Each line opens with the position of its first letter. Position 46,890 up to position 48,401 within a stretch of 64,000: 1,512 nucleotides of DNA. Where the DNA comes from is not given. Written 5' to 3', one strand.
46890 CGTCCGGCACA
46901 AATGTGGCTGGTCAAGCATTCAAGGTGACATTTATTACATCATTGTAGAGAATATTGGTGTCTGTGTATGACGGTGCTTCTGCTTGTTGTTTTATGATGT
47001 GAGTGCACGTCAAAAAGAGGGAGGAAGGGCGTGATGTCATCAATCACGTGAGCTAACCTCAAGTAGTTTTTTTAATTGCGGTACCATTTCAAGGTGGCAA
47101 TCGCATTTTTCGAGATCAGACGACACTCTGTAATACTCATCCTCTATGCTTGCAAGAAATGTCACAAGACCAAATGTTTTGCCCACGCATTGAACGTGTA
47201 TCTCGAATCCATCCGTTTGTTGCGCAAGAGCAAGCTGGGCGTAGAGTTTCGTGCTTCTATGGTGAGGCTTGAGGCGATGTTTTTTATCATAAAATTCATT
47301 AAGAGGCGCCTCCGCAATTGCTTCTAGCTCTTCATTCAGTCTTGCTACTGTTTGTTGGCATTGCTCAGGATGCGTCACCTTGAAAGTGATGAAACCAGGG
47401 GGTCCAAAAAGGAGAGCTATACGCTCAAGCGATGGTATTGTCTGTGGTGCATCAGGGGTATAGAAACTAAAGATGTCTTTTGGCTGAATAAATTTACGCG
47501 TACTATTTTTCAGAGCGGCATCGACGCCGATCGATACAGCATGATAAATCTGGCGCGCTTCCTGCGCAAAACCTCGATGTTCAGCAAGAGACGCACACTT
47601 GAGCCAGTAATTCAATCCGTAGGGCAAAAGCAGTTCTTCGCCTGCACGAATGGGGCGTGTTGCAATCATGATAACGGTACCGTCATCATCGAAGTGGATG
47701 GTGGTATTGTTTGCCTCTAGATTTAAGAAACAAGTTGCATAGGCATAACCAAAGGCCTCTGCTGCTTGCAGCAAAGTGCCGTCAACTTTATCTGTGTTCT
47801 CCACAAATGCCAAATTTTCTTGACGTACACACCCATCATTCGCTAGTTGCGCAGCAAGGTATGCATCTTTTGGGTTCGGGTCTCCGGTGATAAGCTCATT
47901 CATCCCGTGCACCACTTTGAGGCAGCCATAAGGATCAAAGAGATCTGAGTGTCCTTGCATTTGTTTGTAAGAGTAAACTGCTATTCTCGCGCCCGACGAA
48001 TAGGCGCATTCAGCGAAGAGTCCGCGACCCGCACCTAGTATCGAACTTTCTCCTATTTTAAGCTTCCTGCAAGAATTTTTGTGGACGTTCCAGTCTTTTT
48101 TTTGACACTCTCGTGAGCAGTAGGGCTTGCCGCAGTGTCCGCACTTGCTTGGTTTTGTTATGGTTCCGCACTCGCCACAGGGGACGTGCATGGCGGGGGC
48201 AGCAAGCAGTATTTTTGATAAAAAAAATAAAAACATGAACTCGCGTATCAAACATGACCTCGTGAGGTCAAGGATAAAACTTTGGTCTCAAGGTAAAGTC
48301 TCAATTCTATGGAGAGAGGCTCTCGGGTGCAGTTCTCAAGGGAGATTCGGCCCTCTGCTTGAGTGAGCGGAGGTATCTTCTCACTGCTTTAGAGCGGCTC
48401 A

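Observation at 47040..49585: Tandem pair of secreted MYND zinc finger + SET domain (SMYD-like) proteins, one frameshifted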

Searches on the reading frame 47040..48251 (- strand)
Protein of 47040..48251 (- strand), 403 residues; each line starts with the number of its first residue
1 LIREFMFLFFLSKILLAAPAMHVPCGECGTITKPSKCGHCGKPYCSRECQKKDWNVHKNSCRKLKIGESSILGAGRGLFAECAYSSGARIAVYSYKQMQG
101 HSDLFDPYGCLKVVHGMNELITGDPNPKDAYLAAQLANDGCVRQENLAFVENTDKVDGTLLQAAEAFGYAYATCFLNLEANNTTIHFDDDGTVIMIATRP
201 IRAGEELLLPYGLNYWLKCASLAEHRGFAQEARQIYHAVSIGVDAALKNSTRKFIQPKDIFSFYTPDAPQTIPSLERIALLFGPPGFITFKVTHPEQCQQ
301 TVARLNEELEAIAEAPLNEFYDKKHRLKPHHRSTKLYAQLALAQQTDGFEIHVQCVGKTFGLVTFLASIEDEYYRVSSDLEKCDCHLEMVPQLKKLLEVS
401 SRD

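Call 3: search_protein_families(library=pfam, proteins=[window:47040-48251:-], max_evalue=1)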
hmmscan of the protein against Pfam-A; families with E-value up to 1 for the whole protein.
window:47040-48251:- (403 aa): 4 families
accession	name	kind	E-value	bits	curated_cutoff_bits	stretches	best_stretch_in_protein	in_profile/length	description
PF01753.24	zf-MYND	-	4e-07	30.4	22.7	1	25-61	1-39/39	MYND finger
PF00856.33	SET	-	7.3e-06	26.8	22.4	1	75-212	1-105/105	SET domain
PF24324.1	MYND_ZMYND11_ZMYD8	-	0.019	15.3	27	1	43-61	17-35/35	ZMYND11/ZMYD8, MYND zinc finger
PF04438.22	zf-HIT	-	0.058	13.6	24.7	1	25-51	5-30/30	HIT zinc finger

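Call 8: find_homologous_proteins(query=window:47040-48251:-, max_evalue=0.001)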
Query window:47040-48251:- (403 aa): 2 proteins with E <= 0.001 among 8000 candidates.
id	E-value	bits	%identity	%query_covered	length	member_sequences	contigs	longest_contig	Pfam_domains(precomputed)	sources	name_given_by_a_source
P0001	5.6e-265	896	100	95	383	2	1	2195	PF01753.25,PF00856.34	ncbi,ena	-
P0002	2.1e-74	269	51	68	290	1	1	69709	-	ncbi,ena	-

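Call 9: find_encoding_contigs(protein=P0002, flank=10000, max_places=6)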
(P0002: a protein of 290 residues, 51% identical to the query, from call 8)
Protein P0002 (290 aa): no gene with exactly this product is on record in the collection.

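Call 10: find_encoding_contigs(protein=P0001, flank=10000, max_places=6)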
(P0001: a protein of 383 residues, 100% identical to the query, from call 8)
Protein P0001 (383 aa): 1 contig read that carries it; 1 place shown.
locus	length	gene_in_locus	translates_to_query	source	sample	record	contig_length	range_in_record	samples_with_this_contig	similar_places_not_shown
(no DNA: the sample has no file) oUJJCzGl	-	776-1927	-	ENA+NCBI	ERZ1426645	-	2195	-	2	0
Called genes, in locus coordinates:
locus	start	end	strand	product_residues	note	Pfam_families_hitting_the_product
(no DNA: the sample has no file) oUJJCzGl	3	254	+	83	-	?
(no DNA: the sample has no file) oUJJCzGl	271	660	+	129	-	-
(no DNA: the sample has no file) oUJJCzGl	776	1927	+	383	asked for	PF01753:zf-MYND (weak), PF00856:SET (weak)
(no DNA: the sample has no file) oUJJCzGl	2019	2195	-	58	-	?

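Call 14: search_protein_families(library=ncbifam, proteins=[window:47040-48251:-], max_evalue=0.001)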
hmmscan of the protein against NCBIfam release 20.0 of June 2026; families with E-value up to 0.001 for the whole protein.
window:47040-48251:- (403 aa): 0 families

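Call 16: find_related_loci(query=window:47040-48251:-, collection=genome_contigs, flank=10000)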
Query window:47040-48251:- (403 aa) in genome_contigs; peptide patterns used: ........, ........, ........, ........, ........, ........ (x = any residue, [..] = any of these).
27 stretches matched a pattern, but none encodes a relative of the query by tblastn (E <= 1e-3).

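Call 19: search_solved_structures(query=window:47040-48251:-, max_evalue=10, show_alignments=4)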
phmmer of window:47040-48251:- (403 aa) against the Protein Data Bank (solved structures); distinct sequences matched with E-value up to 10: 77 (the best 60 are shown).
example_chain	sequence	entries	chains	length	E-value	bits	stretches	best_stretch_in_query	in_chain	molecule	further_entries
4ynd_A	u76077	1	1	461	0.00068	21.8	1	25-65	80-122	N-lysine methyltransferase SMYD2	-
9ckf_A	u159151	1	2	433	0.0012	20.9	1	25-65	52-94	N-lysine methyltransferase SMYD2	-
5kjk_A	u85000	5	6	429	0.0013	20.9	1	25-65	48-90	N-lysine methyltransferase SMYD2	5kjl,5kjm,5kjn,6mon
3s7b_A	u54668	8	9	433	0.0013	20.9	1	25-65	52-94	N-lysine methyltransferase SMYD2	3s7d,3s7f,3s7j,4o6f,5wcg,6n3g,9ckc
6cbx_A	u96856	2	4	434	0.0013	20.9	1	25-65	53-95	N-lysine methyltransferase SMYD2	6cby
3tg4_A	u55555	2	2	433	0.0013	20.8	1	25-65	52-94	N-lysine methyltransferase SMYD2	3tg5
5arf_A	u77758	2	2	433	0.0013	20.8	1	25-65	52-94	N-LYSINE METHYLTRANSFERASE SMYD2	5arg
9ckg_A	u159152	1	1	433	0.0013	20.8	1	25-65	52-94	N-lysine methyltransferase SMYD2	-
3rib_A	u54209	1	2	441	0.0013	20.8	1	25-65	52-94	N-lysine methyltransferase SMYD2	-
4wuy_A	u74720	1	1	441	0.0013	20.8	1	25-65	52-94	N-lysine methyltransferase SMYD2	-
5v3h_A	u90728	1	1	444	0.0014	20.8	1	25-65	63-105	N-lysine methyltransferase SMYD2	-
4a24_A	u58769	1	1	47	0.0059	18.7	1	20-62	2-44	DEFORMED EPIDERMAL AUTOREGULATORY FACTOR 1 HOMOLOG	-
3qwv_A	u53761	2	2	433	0.0071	18.4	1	34-66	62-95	SET and MYND domain-containing protein 2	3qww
3n71_A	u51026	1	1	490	0.01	17.9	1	32-65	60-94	Histone lysine methyltransferase SmyD1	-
10ax_A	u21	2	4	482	0.011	17.9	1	32-65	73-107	Histone-lysine N-methyltransferase SMYD1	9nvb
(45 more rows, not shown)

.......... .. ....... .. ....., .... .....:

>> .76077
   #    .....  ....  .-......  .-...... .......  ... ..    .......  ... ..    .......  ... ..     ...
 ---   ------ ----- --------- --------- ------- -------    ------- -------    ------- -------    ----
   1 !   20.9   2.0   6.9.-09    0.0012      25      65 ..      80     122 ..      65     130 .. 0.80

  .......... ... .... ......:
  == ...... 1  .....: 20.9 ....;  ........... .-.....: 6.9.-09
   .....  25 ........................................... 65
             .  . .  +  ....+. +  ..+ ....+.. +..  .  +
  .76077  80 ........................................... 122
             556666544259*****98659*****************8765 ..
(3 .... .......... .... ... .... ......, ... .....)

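Call 25: search_protein_representatives(alignment_id=A1)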
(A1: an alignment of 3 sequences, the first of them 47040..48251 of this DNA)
Query: 3 sequences, 384 profile positions. Proteins with E-value up to 0.001 (for the whole library): 479; up to 1e-10: 33; up to 1e-30: 5. The best 150 are listed.
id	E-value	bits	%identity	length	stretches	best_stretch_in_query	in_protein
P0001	4.2e-220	747.1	-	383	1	15-384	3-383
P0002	8.2e-176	601.3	-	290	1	1-286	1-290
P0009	1.8e-79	284.1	-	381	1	2-364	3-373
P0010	6.6e-79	282.3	-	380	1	1-364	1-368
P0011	1.2e-46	176.1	-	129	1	287-384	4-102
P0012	1.9e-29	119.5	-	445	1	13-323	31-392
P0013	2.2e-27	112.7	-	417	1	17-321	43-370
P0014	1.6e-25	106.6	-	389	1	6-355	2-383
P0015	2.1e-25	106.2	-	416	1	15-318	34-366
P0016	3.1e-25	105.6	-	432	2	2-240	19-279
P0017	3.2e-25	105.6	-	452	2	14-278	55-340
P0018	2.9e-23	99.1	-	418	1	12-330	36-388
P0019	4.0e-23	98.7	-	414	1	16-330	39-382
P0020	6.5e-22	94.7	-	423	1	8-235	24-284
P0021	1.4e-21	93.6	-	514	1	15-243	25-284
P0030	2.5e-14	69.7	-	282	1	16-210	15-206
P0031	5.9e-14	68.5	-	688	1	2-240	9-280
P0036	9.5e-12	61.2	-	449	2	5-225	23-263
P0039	9.5e-11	57.9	-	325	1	16-209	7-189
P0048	3.3e-09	52.9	-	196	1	57-213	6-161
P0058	4.8e-08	49.0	-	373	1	16-208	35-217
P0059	9.3e-08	48.1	-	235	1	57-210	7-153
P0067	3.1e-07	46.4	-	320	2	55-207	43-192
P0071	4.8e-07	45.7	-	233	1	51-213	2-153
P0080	1.2e-06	44.4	-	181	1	56-208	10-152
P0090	1.7e-06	43.9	-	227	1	53-208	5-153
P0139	1.6e-05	40.7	-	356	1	12-210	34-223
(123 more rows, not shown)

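Call 28: find_homologous_proteins(query=A2, max_evalue=1e-8)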
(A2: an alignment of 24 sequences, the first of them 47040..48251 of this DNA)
Query A2 (24 sequences) (403 aa, profile of the alignment): 3 proteins with E <= 1e-8 among 8000 candidates.
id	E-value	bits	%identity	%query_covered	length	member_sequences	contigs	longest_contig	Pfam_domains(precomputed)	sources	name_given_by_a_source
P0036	2.2e-113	397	24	87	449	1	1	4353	PF01753.25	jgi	jgi:hypothetical protein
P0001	1.1e-95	339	100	95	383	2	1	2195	PF01753.25,PF00856.34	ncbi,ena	-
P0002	3.2e-60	222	51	68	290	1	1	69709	-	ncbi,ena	-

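Call 29: find_encoding_contigs(protein=P0009, flank=10000, max_places=4)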
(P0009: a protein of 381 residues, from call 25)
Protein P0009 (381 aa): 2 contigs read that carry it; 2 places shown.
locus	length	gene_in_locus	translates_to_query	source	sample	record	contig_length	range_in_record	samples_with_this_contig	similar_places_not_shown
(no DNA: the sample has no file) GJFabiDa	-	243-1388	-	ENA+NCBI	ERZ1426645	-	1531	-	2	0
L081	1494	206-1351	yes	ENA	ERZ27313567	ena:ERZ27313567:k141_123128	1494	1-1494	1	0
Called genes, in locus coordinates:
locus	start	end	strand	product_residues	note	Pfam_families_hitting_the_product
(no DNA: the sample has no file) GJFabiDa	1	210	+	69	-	?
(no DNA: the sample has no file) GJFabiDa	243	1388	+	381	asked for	PF01753:zf-MYND (weak), PF00856:SET (faint)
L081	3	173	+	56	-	?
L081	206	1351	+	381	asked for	PF01753:zf-MYND (weak), PF00856:SET (faint)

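Call 30: find_encoding_contigs(protein=P0036, flank=10000, max_places=4)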
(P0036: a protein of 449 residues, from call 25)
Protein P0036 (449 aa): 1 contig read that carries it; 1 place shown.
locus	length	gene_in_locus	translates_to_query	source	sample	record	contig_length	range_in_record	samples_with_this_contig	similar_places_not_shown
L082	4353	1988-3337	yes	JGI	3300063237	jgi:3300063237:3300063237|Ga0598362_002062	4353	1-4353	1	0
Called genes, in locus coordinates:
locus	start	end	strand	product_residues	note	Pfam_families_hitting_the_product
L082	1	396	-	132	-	?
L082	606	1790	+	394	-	PF13489:Methyltransf_23 (weak), PF08241:Methyltransf_11 (weak), PF08242:Methyltransf_12, PF13649:Methyltransf_25 (weak), PF13847:Methyltransf_31 (faint)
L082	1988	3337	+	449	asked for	PF01753:zf-MYND (faint)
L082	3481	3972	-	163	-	-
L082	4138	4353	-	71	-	?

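Call 33: find_related_loci(query=A3, collection=metagenome_contigs, flank=10000)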
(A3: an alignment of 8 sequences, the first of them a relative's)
Query A3 (432 aa) in metagenome_contigs; peptide patterns used: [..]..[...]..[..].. (x = any residue, [..] = any of these).
96 stretches matched a pattern; 2 encode a relative of the query (tblastn E <= 1e-3); 2 distinct loci.
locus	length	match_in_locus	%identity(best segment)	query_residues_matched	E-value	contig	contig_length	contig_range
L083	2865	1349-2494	30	8-397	8e-51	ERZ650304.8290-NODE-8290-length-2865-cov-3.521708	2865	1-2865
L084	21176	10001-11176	31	31-429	3e-56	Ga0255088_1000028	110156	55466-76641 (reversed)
